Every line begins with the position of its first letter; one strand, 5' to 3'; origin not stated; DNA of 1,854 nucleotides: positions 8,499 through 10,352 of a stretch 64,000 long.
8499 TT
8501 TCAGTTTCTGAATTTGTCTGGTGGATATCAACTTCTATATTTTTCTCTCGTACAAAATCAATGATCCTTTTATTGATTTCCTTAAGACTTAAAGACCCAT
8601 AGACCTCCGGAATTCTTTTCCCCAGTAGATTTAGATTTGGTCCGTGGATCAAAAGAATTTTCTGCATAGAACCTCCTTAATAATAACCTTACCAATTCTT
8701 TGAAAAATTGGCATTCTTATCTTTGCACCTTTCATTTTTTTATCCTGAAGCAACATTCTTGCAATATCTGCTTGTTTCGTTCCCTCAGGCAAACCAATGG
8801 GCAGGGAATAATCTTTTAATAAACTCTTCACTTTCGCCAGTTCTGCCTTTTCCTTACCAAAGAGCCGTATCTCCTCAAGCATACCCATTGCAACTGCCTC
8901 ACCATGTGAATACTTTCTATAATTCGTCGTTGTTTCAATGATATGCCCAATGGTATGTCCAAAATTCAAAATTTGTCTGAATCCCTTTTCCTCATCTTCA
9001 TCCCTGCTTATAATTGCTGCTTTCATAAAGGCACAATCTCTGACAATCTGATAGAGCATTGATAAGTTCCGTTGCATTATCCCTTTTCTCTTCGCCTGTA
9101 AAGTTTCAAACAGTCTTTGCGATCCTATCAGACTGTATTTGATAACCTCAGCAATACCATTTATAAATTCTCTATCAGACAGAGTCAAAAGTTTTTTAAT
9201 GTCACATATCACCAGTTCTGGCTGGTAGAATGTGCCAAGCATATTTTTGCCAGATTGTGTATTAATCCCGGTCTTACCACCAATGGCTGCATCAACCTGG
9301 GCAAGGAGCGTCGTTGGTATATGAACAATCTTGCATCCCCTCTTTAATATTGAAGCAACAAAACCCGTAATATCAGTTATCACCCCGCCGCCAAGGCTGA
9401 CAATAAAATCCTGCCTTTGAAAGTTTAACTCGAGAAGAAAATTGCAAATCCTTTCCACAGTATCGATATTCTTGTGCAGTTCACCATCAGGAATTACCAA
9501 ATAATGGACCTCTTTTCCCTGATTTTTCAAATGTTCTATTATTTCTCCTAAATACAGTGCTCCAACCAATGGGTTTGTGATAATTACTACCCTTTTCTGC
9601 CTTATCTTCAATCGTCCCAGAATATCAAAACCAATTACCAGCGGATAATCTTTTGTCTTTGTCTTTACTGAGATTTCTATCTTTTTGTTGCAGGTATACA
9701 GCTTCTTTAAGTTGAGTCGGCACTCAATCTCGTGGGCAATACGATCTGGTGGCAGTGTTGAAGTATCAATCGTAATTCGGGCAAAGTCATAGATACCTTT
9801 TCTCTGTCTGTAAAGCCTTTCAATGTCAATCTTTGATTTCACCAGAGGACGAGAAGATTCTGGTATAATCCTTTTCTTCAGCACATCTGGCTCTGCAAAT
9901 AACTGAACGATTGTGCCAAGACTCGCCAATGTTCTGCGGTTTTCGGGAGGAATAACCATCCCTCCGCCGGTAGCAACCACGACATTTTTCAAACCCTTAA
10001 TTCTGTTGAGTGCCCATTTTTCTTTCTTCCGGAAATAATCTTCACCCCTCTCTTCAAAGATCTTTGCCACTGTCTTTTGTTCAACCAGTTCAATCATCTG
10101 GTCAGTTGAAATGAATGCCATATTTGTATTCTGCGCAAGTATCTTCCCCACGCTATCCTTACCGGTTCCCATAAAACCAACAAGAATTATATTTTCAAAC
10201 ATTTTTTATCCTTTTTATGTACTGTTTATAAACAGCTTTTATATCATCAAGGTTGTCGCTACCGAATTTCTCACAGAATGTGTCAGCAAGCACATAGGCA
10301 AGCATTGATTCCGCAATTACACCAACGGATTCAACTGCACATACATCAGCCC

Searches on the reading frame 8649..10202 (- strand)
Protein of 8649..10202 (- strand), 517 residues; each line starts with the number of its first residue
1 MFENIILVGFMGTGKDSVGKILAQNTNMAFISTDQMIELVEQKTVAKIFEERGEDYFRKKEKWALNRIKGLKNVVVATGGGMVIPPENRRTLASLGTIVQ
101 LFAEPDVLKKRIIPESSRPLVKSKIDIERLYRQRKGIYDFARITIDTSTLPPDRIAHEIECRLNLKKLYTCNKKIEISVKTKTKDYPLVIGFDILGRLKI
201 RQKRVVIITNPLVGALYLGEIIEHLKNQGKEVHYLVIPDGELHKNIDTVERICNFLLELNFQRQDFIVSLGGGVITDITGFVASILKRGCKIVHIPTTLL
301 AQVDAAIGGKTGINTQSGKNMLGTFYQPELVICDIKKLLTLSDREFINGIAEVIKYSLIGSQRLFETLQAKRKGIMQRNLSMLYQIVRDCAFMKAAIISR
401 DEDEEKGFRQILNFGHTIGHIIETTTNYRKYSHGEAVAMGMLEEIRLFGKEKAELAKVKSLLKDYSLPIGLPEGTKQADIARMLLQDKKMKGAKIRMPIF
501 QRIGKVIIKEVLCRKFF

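Call 37: find_encoding_contigs(protein=window:8649-10202:-, flank=10000, max_places=1)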
Protein window:8649-10202:- (517 aa): 3 contigs read that carry it; 1 place shown.
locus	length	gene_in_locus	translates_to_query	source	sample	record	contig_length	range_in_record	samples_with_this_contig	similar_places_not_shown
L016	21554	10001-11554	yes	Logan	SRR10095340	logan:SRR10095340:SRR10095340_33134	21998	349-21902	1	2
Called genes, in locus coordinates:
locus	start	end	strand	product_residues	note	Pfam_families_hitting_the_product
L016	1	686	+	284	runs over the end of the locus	PF01634:HisG, PF08029:HisG_C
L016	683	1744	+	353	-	PF00155:Aminotran_1_2, PF04864:Alliinase_C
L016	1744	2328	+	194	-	PF00475:IGPD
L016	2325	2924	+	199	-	PF00117:GATase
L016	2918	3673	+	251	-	PF00977:His_biosynth, PF05690:ThiG (faint), PF01207:Dus (faint), PF03060:NMO (faint), PF02581:TMP-TENI (faint), PF01180:DHO_dh (faint)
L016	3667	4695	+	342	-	PF00977:His_biosynth, PF01884:PcrB (faint), PF01502:PRA-CH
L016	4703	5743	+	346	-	PF02885:Glycos_trans_3N, PF00591:Glycos_transf_3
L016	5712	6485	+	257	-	PF00218:IGPS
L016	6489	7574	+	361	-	PF01817:CM_2, PF02153:PDH_N, PF20463:PDH_C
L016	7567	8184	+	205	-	PF00697:PRAI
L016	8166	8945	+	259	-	PF08501:Shikimate_dh_N, PF01488:Shikimate_DH, PF18317:SDH_C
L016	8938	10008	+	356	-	PF01264:Chorismate_synt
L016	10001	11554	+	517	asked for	PF01202:SKI, PF00465:Fe-ADH (weak), PF13685:Fe-ADH_2, PF01761:DHQ_synthase, PF24621:DHQS_C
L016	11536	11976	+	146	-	PF01220:DHquinase_II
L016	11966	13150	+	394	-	PF00291:PALP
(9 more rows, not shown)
